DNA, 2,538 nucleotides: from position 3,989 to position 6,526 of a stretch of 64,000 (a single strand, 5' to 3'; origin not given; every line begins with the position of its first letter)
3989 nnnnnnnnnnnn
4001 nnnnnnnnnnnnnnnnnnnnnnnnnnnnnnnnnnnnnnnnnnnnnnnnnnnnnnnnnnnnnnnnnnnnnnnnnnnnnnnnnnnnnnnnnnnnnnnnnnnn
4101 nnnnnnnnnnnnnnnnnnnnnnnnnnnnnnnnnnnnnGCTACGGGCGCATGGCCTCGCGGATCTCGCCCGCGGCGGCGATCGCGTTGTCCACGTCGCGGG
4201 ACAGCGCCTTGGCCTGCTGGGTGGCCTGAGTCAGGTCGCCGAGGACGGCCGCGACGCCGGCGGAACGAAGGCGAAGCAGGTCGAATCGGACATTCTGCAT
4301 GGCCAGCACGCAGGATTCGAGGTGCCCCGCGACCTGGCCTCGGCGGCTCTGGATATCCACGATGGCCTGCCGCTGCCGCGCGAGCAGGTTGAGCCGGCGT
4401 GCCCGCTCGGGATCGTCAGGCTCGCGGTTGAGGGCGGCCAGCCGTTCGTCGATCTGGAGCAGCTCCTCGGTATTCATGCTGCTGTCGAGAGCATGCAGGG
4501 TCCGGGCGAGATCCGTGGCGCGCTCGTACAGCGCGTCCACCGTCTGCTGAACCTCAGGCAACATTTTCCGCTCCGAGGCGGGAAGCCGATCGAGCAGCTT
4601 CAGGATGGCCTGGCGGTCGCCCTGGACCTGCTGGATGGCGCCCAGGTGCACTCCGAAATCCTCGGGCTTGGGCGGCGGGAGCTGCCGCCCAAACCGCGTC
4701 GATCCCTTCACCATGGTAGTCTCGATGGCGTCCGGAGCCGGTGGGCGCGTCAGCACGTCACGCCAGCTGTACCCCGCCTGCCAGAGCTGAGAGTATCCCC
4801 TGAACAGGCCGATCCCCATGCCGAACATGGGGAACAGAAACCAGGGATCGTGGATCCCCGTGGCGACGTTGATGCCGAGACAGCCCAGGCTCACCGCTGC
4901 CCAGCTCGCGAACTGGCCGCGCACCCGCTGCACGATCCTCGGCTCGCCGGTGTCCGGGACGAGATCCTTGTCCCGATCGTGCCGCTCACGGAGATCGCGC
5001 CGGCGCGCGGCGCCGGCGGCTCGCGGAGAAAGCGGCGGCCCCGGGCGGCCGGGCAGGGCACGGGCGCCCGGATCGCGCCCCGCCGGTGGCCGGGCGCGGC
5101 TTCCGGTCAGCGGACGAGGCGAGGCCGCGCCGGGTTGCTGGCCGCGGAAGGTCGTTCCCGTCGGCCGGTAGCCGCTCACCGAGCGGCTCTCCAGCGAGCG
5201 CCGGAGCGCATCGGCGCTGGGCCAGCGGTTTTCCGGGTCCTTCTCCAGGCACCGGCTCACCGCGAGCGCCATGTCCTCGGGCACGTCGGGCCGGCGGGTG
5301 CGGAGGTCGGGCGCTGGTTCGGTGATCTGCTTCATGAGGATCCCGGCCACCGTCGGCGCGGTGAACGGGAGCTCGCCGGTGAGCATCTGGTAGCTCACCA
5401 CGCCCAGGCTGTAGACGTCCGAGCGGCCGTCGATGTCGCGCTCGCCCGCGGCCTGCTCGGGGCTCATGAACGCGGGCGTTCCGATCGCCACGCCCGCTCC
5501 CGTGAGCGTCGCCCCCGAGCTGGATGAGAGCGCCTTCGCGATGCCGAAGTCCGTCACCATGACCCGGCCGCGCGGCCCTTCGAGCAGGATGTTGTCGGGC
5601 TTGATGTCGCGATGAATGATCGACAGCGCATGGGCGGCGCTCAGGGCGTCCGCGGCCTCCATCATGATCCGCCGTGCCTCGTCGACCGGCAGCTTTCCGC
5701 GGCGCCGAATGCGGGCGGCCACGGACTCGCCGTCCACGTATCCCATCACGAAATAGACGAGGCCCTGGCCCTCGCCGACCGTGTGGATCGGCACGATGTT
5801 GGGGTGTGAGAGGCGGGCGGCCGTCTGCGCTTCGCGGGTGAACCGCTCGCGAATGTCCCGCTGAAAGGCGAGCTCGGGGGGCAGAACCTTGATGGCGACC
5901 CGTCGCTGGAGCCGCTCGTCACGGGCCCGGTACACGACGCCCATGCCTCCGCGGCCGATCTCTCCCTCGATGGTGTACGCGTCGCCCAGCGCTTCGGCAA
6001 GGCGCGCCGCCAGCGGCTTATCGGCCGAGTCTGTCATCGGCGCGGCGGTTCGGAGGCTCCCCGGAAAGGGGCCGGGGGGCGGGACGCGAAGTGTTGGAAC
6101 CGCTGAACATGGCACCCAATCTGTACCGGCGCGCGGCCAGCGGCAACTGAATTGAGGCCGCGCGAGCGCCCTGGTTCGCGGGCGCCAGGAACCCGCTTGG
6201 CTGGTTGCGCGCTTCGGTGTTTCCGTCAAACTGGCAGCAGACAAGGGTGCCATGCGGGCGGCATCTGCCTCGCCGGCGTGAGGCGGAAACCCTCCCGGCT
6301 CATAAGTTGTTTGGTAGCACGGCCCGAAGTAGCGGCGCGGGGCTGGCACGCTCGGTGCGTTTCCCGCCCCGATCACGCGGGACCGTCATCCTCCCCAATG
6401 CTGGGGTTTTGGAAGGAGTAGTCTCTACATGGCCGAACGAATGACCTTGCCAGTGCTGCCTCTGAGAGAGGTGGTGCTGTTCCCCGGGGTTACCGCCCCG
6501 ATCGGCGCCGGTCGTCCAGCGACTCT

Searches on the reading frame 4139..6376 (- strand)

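Call 15: search_protein_families(library=pfam, proteins=[window:4139-6376:-], max_evalue=0.01)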
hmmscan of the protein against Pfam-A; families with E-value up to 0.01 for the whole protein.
window:4139-6376:- (745 aa): 5 families
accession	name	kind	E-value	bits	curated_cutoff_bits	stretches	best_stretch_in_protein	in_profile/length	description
PF00069.31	Pkinase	-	3.2e-51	174.7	31.7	1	134-392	1-259/263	Protein kinase domain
PF07714.23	PK_Tyr_Ser-Thr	-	1.9e-30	106.4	23.1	1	136-391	3-254/258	Protein tyrosine and serine/threonine kinase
PF01636.29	APH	-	8.9e-06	26.1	23.2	1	148-251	13-110/239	Phosphotransferase enzyme family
PF13239.11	2TM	-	0.00027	21.4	24.8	1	487-529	15-56/79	2TM domain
PF17667.7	Pkinase_fungal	-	0.00065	19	24.1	1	242-308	293-364/387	Fungal protein kinase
